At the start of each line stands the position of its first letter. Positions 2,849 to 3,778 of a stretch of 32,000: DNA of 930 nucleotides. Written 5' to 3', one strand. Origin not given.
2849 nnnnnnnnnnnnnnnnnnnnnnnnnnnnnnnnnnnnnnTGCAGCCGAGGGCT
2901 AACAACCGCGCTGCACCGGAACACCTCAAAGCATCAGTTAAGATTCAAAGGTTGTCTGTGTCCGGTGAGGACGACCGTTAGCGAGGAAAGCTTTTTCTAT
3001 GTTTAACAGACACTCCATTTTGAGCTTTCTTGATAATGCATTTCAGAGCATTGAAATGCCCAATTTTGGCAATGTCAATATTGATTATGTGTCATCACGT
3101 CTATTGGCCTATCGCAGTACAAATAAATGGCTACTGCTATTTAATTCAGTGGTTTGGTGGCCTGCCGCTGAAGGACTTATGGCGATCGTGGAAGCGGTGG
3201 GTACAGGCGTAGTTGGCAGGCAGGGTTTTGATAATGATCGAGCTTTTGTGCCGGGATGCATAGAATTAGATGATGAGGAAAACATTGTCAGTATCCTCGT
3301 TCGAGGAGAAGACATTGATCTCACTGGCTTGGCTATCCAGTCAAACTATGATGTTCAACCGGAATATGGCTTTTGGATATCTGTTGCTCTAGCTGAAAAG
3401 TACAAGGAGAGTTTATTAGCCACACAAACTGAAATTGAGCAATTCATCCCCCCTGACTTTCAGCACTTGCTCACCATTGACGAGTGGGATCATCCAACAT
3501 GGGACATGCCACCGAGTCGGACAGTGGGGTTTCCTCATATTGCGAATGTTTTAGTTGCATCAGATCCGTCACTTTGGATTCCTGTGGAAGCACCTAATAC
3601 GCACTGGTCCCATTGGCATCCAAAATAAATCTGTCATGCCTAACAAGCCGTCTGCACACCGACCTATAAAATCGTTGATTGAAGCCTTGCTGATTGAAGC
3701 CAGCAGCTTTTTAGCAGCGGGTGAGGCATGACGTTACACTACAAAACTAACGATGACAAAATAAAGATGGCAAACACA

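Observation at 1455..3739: Three attC-like palindromes, each 9-10 nt after a stop codon: candidate integron-type cassette array (no integrase in window)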

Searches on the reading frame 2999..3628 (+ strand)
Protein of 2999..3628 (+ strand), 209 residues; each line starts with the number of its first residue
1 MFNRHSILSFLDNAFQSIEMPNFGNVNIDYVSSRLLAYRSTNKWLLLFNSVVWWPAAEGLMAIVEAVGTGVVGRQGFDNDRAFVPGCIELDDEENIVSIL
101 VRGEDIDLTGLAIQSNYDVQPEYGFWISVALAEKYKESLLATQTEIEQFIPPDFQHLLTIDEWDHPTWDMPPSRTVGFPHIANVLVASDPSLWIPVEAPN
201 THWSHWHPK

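Call 9: search_protein_families(library=pfam, proteins=[window:2999-3628:+], max_evalue=0.01)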
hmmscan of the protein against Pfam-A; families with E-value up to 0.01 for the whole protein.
window:2999-3628:+ (209 aa): 1 family
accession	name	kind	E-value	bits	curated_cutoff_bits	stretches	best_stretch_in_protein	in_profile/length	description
PF22535.1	DUF7003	-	6.4e-52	177.1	27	1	6-206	2-219/221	Family of unknown function (DUF7003)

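Call 58: find_homologous_proteins(query=window:2999-3628:+, max_evalue=1e-10)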
Query window:2999-3628:+ (209 aa): 63 proteins with E <= 1e-10 among 179 candidates.
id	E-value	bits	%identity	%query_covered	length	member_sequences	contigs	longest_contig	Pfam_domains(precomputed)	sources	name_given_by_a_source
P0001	3.0e-124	431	89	100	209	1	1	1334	PF22535.2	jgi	jgi:hypothetical protein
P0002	8.0e-122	423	89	100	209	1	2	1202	PF22535.2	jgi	jgi:hypothetical protein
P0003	1.0e-121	423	88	100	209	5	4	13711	PF22535.2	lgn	-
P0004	3.5e-121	421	87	100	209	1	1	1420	PF22535.2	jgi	jgi:hypothetical protein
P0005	5.4e-120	417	87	100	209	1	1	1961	PF22535.2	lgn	-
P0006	4.5e-119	414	85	100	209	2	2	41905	PF22535.2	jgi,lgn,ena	jgi:hypothetical protein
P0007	1.2e-118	413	88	100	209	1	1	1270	PF22535.2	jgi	jgi:hypothetical protein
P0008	4.6e-118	411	84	100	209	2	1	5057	PF22535.2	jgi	jgi:hypothetical protein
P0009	5.2e-118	410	85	100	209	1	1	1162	PF22535.2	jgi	jgi:hypothetical protein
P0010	9.1e-117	406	81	100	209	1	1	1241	PF22535.2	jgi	jgi:hypothetical protein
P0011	1.8e-115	402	83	100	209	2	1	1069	PF22535.2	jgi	jgi:hypothetical protein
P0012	3.1e-115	401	84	100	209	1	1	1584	PF22535.2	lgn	-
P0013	1.4e-113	396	81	100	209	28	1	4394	PF22535.2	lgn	-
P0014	2.7e-113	395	81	100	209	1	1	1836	PF22535.2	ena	-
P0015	3.4e-113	395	81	100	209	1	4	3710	PF22535.2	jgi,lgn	jgi:hypothetical protein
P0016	1.1e-112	393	81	100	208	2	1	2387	PF22535.2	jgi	jgi:hypothetical protein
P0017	1.2e-112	393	82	100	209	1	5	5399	PF22535.2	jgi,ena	jgi:hypothetical protein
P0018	1.3e-112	393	82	100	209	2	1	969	PF22535.2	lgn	-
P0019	4.4e-111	388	82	100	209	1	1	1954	PF22535.2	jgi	jgi:hypothetical protein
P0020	5.4e-111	388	79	100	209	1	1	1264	PF22535.2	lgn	-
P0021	5.9e-111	387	80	100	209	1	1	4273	PF22535.2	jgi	jgi:hypothetical protein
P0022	1.5e-110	386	80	100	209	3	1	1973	PF22535.2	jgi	-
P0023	1.8e-110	386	78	100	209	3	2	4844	PF22535.2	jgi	jgi:hypothetical protein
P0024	1.1e-108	380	78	100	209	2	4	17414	PF22535.2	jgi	jgi:hypothetical protein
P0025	1.2e-108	380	79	100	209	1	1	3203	PF22535.2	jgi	jgi:hypothetical protein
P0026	1.4e-108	380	78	100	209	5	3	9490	PF22535.2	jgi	-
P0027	1.4e-108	380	79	100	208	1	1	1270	PF22535.2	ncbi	-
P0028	3.2e-108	378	80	97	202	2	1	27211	PF22535.2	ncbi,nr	ncbi:hypothetical protein VB741_11210 [Leptothoe sp. PORK10 BA2]|nr:hypothetical protein [Leptothoe 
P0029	4.9e-105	368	74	100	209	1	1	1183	PF22535.2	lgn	-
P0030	6.5e-102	358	75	100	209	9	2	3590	PF22535.2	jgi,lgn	jgi:hypothetical protein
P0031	6.5e-101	355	83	88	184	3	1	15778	PF22535.2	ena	-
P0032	8.0e-101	354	74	100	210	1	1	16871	PF22535.2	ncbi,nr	ncbi:MAG: hypothetical protein HC919_10470 [Oscillatoriales cyanobacterium SM2_2_1]|nr:hypothetical 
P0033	1.2e-99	350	71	100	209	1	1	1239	PF22535.2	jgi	jgi:hypothetical protein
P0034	1.5e-99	350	73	100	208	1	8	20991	PF22535.2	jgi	jgi:hypothetical protein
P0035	2.9e-98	346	79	91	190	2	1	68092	PF22535.2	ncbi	-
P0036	2.9e-98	346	78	91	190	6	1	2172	PF22535.2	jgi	jgi:hypothetical protein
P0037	3.3e-98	346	70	100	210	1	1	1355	PF22535.2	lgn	-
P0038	8.9e-97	341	71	100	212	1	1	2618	PF22535.2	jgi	jgi:hypothetical protein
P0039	1.5e-96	340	68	100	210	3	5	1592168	PF22535.2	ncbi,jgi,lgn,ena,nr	ncbi:DUF7003 family protein [Prochlorothrix hollandica]|nr:hypothetical protein [Prochlorothrix holl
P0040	6.5e-95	335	68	100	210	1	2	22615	PF22535.2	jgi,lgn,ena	-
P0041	7.4e-93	328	69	100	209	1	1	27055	PF22535.2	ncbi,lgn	-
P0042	2.3e-90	320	71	91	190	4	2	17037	PF22535.2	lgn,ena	-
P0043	5.2e-90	319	93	71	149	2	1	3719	PF22535.2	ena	-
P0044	8.2e-89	315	64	100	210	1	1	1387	PF22535.2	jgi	jgi:hypothetical protein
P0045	1.2e-87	311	64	100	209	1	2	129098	PF22535.2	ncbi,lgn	-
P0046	2.5e-87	310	63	100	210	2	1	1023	PF22535.2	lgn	-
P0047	8.9e-83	295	59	100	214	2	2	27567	PF22535.2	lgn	-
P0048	9.0e-82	292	61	100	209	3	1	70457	PF22535.2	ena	-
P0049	9.7e-81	289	56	100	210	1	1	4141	PF22535.2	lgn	-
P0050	4.4e-80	286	58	97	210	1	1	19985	PF22535.2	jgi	jgi:hypothetical protein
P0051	2.2e-78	281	66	89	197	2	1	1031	PF22535.2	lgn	-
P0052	7.3e-78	279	59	100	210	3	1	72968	PF22535.2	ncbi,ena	-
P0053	8.5e-78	279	56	100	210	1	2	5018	PF22535.2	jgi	jgi:hypothetical protein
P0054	1.5e-77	278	56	100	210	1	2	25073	PF22535.2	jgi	jgi:hypothetical protein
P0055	8.0e-75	269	58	97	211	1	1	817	PF22535.2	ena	-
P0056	2.8e-65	238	51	100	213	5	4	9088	PF22535.2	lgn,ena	-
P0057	5.6e-65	237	80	66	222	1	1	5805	PF22535.2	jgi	jgi:hypothetical protein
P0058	1.0e-63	233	63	79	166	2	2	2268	PF22535.2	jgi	jgi:hypothetical protein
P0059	7.0e-61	224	50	100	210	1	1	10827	PF22535.2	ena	-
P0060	1.2e-56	210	49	98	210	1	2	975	PF22535.2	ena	-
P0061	1.6e-54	203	46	100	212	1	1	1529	PF22535.2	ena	-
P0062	3.5e-51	192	62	69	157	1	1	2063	PF22535.2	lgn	-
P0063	8.8e-50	187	78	54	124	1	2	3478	PF22535.2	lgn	-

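Call 59: find_encoding_contigs(protein=P0003, flank=6000, max_places=3)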
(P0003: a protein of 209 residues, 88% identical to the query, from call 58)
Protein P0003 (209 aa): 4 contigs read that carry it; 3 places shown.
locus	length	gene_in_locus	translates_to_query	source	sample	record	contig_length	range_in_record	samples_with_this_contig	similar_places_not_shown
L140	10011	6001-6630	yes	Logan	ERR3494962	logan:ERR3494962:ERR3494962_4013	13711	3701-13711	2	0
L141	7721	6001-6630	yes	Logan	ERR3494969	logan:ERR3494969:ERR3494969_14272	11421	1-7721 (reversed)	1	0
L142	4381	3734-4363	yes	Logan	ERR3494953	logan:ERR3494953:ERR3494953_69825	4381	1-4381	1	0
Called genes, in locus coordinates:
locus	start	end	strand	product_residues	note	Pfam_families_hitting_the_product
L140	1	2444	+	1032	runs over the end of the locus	PF13185:GAF_2, PF00512:HisKA, PF02518:HATPase_c, PF00072:Response_reg, PF00512:HisKA, PF02518:HATPase_c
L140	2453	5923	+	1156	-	PF00989:PAS (faint), PF08448:PAS_4, PF01590:GAF (weak), PF00512:HisKA, PF02518:HATPase_c, PF00072:Response_reg, PF00512:HisKA, PF02518:HATPase_c, +3 more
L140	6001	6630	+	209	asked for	PF22535:DUF7003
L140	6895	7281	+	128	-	PF01361:Tautomerase (faint), PF14552:Tautomerase_2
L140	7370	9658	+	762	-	PF07719:TPR_2 (faint), PF13414:TPR_11 (faint)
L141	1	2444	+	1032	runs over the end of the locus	PF13185:GAF_2, PF00512:HisKA, PF02518:HATPase_c, PF00072:Response_reg, PF00512:HisKA, PF02518:HATPase_c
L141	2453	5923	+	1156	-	PF00989:PAS (faint), PF08448:PAS_4, PF01590:GAF (weak), PF00512:HisKA, PF02518:HATPase_c, PF00072:Response_reg, PF00512:HisKA, PF02518:HATPase_c, +3 more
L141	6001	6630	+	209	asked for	PF22535:DUF7003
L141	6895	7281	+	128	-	PF01361:Tautomerase (faint), PF14552:Tautomerase_2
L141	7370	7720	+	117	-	?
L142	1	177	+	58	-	?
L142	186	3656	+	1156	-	PF00989:PAS (faint), PF08448:PAS_4, PF01590:GAF (weak), PF00512:HisKA, PF02518:HATPase_c, PF00072:Response_reg, PF00512:HisKA, PF02518:HATPase_c, +3 more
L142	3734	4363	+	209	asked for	PF22535:DUF7003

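Call 60: find_encoding_contigs(protein=P0006, flank=6000, max_places=3)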
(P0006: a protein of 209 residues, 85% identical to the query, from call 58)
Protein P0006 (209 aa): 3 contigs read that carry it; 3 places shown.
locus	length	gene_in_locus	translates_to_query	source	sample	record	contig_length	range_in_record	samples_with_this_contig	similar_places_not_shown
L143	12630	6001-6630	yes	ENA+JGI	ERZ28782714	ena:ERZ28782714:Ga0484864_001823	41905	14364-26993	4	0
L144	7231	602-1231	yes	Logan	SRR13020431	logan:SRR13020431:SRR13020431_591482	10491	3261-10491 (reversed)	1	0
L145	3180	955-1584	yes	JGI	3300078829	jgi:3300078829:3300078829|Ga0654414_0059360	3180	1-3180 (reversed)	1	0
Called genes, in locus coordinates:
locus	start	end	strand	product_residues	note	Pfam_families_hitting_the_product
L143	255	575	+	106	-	-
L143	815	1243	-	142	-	-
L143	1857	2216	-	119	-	-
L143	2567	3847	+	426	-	PF00370:FGGY_N, PF02782:FGGY_C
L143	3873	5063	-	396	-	-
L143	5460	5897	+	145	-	-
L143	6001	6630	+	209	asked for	PF22535:DUF7003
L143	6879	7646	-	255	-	-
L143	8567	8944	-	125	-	PF06967:Mo-nitro_C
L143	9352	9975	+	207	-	PF00440:TetR_N, PF14246:TetR_C_7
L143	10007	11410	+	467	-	PF05195:AMP_N, PF00557:Peptidase_M24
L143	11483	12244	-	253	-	-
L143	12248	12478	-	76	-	-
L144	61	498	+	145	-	-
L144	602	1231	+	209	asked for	PF22535:DUF7003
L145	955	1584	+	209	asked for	PF22535:DUF7003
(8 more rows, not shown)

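Call 61: find_encoding_contigs(protein=P0039, flank=6000, max_places=2)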
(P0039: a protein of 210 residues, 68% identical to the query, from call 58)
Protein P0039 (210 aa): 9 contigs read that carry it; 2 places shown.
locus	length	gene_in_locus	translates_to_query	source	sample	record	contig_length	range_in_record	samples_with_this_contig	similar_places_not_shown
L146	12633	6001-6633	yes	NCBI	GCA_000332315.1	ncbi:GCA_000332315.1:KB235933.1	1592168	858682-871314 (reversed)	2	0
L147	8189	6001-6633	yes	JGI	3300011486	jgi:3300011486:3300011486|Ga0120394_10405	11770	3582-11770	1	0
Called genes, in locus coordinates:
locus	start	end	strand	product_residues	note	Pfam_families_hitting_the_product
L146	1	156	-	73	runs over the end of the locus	-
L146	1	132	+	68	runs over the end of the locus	PF11211:DUF2997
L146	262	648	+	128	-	PF06868:DUF1257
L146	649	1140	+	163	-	PF13459:Fer4_15, PF13370:Fer4_13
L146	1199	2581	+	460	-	PF00515:TPR_1 (faint), PF07719:TPR_2 (faint), PF13414:TPR_11 (faint), PF13428:TPR_14 (faint), PF13432:TPR_16 (weak)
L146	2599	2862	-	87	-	-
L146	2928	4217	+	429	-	PF02463:SMC_N (faint), PF13175:AAA_15 (weak), PF13476:AAA_23 (weak), PF13304:AAA_21, PF13175:AAA_15 (weak)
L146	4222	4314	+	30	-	-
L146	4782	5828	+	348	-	-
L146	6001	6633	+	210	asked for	PF22535:DUF7003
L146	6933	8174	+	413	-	-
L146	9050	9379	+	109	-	-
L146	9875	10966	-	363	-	PF25160:LdpA_Fe-S-bd, PF12617:LdpA_C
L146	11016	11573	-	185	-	-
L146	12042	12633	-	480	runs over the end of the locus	PF00072:Response_reg, PF00512:HisKA (faint), PF02518:HATPase_c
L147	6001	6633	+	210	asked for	PF22535:DUF7003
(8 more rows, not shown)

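Call 64: find_encoding_contigs(protein=P0013, flank=3000, max_places=3)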
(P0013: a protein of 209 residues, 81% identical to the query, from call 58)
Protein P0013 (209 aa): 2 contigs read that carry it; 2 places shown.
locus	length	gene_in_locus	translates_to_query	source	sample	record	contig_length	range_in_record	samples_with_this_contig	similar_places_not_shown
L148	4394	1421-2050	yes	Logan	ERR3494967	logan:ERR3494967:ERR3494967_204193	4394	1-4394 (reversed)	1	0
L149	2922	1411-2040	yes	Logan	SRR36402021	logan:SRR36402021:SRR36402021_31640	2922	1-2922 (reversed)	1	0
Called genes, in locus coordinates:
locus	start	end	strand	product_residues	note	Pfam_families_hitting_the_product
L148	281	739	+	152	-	-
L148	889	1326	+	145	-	-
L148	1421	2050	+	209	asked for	PF22535:DUF7003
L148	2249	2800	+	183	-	-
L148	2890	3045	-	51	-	-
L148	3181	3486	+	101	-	-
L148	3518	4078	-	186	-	-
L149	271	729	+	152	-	-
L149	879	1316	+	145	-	-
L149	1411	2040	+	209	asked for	PF22535:DUF7003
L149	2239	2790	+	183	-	-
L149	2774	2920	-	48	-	?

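Call 65: find_encoding_contigs(protein=P0017, flank=3000, max_places=4)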
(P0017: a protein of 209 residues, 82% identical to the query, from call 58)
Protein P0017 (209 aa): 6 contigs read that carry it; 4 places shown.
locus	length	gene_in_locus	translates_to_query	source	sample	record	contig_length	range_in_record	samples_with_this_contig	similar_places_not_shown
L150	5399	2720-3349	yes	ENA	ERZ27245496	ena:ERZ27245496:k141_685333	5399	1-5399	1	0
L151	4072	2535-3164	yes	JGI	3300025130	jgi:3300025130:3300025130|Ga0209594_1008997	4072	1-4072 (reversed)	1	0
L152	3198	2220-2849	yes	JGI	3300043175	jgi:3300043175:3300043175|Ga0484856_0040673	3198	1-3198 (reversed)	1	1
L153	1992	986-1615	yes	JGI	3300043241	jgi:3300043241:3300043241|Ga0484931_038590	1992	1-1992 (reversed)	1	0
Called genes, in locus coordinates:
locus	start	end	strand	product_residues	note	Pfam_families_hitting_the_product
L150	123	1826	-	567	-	PF00246:Peptidase_M14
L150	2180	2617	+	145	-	-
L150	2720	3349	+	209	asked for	PF22535:DUF7003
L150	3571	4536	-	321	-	PF13495:Phage_int_SAM_4, PF00589:Phage_integrase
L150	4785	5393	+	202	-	-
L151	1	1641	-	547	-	?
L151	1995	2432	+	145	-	-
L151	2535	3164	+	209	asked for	PF22535:DUF7003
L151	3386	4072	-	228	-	?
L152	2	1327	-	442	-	?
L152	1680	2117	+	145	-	-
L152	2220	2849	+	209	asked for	PF22535:DUF7003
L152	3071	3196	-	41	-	?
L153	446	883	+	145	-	-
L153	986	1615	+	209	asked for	PF22535:DUF7003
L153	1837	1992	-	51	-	?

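Call 66: find_encoding_contigs(protein=P0024, flank=3000, max_places=3)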
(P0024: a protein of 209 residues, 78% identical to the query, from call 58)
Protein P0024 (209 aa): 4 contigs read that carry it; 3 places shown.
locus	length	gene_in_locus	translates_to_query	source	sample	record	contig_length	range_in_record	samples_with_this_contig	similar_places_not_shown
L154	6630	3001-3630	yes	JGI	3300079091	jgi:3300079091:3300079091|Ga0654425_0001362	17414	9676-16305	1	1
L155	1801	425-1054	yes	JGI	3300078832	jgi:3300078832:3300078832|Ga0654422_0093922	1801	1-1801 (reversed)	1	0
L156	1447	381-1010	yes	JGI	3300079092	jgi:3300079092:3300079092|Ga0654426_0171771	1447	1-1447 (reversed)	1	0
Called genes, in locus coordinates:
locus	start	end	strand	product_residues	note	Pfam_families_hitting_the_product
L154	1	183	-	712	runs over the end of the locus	PF00481:PP2C, PF13672:PP2C_2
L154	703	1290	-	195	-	PF09351:DUF1993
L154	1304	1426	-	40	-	-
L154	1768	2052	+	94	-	-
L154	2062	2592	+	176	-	PF19652:DUF6155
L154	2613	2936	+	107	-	-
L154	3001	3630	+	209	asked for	PF22535:DUF7003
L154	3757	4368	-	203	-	PF02985:HEAT (faint), PF12717:Cnd1 (faint), PF13513:HEAT_EZ (faint), PF13646:HEAT_2, PF01602:Adaptin_N (faint), PF03130:HEAT_PBS (faint), PF13646:HEAT_2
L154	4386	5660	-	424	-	PF03130:HEAT_PBS (faint), PF13646:HEAT_2 (weak), PF02985:HEAT (faint), PF13646:HEAT_2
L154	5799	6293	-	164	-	PF00502:Phycobilisome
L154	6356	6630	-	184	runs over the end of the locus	PF00502:Phycobilisome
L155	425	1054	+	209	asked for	PF22535:DUF7003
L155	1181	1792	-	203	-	PF02985:HEAT (faint), PF12717:Cnd1 (faint), PF13513:HEAT_EZ (faint), PF13646:HEAT_2, PF01602:Adaptin_N (faint), PF03130:HEAT_PBS (faint), PF13646:HEAT_2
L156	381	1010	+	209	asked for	PF22535:DUF7003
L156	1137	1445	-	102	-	?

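Call 67: find_encoding_contigs(protein=P0008, flank=3000, max_places=2)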
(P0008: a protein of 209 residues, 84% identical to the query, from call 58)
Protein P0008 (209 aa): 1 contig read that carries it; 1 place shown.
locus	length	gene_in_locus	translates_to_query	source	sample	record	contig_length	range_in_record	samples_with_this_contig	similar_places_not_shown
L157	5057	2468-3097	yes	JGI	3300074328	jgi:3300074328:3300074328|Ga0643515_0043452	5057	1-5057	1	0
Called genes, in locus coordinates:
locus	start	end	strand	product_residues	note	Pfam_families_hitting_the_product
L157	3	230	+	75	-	?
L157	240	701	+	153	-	PF00903:Glyoxalase, PF13669:Glyoxalase_4 (faint)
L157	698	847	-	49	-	-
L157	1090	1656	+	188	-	PF05685:Uma2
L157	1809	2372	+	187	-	PF13302:Acetyltransf_3, PF13420:Acetyltransf_4, PF00583:Acetyltransf_1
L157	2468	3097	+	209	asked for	PF22535:DUF7003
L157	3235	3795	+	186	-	PF13673:Acetyltransf_10, PF00583:Acetyltransf_1, PF13527:Acetyltransf_9 (weak), PF13508:Acetyltransf_7, PF08445:FR47 (weak)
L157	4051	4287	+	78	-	PF13711:DUF4160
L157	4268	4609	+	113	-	PF10387:DUF2442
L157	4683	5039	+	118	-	-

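Call 69: search_protein_families(library=ncbifam, proteins=[L150:3571-4536:-], max_evalue=0.001)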
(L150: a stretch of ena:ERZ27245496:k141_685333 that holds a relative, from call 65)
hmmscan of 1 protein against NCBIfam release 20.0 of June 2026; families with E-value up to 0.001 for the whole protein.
L150:3571-4536:- (321 aa): 13 families
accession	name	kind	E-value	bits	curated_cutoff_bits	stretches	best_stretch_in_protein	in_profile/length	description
TIGR02249.1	integrase_gron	subfamily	5.6e-144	479.3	265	1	8-320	1-313/315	integron integrase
NF011946.0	PRK15417.1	equivalog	2e-108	362.6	435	1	4-320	12-328/337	integron integrase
NF040815.2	recomb_XerA_Arch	equivalog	6.5e-53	180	220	2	14-187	5-175/263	site-specific tyrosine recombinase/integron integrase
TIGR02225.1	recomb_XerD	equivalog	3.6e-43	148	329.6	2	240-309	207-276/290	site-specific tyrosine recombinase XerD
TIGR02224.1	recomb_XerC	equivalog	9.7e-41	140.1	335.15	2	242-307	212-277/295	tyrosine recombinase XerC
NF001399.0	PRK00283.1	subfamily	3.8e-39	134.7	279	1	8-309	8-285/300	tyrosine recombinase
NF002331.0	PRK01287.1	subfamily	1e-30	107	371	2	243-307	247-312/365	site-specific tyrosine recombinase XerC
NF003462.0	PRK05084.1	equivalog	4.3e-17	61.9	267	2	244-310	283-347/360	tyrosine recombinase XerS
NF007371.0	PRK09871.1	subfamily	2.6e-11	43.4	222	1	250-306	117-173/198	tyrosine-type DNA invertase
NF007370.0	PRK09870.1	subfamily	4.9e-10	39.4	221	1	251-306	123-178/200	tyrosine-type DNA invertase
NF040693.1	recomb_GmtY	equivalog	6e-08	32.4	340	1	247-306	368-431/441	gamma-mobile-trio recombinase GmtY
NF002685.0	PRK02436.1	equivalog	2.7e-06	27.4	178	1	9-193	2-180/245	site-specific tyrosine recombinase XerD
NF041502.1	integrase_1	equivalog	0.00032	19.6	350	1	240-307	286-360/484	site-specific integrase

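Call 89: search_protein_families(library=padloc, proteins=[window:2999-3628:+], max_evalue=0.001)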
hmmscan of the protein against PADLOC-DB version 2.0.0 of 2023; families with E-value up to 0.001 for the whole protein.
window:2999-3628:+ (209 aa): 0 families

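Call 90: search_protein_families(library=ncbifam, proteins=[window:2999-3628:+], max_evalue=0.00001)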
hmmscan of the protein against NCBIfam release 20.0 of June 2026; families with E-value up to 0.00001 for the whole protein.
window:2999-3628:+ (209 aa): 0 families
